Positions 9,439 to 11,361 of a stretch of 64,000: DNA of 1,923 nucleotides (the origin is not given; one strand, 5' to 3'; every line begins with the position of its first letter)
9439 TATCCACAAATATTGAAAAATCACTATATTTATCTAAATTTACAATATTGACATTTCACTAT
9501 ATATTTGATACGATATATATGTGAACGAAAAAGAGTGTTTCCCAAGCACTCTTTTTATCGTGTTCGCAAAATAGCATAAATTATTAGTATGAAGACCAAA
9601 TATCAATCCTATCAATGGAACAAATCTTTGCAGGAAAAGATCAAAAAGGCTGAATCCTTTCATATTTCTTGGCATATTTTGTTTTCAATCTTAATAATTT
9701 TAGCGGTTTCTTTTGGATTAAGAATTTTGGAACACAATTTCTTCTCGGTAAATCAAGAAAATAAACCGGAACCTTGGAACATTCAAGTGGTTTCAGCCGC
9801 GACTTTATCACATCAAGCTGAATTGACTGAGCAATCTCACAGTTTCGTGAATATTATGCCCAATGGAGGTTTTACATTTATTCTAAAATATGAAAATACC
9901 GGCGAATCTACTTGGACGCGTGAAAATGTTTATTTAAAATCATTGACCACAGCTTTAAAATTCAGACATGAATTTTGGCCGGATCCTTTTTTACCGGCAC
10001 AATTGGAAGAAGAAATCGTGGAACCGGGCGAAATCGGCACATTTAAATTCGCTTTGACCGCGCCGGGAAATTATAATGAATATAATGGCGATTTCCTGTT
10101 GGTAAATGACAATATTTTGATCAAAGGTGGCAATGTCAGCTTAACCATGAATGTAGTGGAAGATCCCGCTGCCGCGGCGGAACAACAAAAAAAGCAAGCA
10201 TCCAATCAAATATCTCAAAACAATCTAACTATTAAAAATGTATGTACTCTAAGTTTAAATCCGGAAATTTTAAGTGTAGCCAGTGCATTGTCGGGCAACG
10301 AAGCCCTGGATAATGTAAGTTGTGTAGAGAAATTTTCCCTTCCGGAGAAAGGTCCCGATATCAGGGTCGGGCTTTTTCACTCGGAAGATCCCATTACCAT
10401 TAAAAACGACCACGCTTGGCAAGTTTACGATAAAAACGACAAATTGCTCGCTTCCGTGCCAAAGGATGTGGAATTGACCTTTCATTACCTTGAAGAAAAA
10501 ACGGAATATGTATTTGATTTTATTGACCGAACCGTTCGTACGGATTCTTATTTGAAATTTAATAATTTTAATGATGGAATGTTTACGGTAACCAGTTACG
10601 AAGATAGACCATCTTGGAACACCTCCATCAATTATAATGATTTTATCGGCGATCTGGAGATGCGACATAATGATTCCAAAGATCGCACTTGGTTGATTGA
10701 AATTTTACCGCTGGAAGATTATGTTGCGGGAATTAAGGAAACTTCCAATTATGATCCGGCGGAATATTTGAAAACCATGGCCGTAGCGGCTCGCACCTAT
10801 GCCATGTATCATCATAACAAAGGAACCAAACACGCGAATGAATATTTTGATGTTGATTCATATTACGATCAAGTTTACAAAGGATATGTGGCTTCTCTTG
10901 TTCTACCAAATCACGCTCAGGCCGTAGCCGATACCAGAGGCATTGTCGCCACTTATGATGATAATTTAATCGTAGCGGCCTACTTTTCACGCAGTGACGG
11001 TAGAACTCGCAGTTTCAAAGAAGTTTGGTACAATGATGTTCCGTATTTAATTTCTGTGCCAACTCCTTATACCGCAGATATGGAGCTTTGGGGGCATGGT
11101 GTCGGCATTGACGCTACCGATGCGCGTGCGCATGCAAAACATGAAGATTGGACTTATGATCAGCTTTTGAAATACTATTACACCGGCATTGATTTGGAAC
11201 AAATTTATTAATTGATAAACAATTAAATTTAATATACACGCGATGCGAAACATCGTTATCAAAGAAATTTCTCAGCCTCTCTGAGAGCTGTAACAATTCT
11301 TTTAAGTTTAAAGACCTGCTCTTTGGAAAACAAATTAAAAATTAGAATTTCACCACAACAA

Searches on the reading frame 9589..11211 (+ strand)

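Call 22: search_protein_families(library=pfam, proteins=[window:9589-11211:+], max_evalue=0.00001)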
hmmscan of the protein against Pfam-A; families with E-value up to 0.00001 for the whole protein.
window:9589-11211:+ (540 aa): 1 family
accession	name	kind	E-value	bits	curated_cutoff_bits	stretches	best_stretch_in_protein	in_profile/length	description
PF08486.15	SpoIID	-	4.5e-14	53.3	23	1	365-456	3-97/97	Stage II sporulation protein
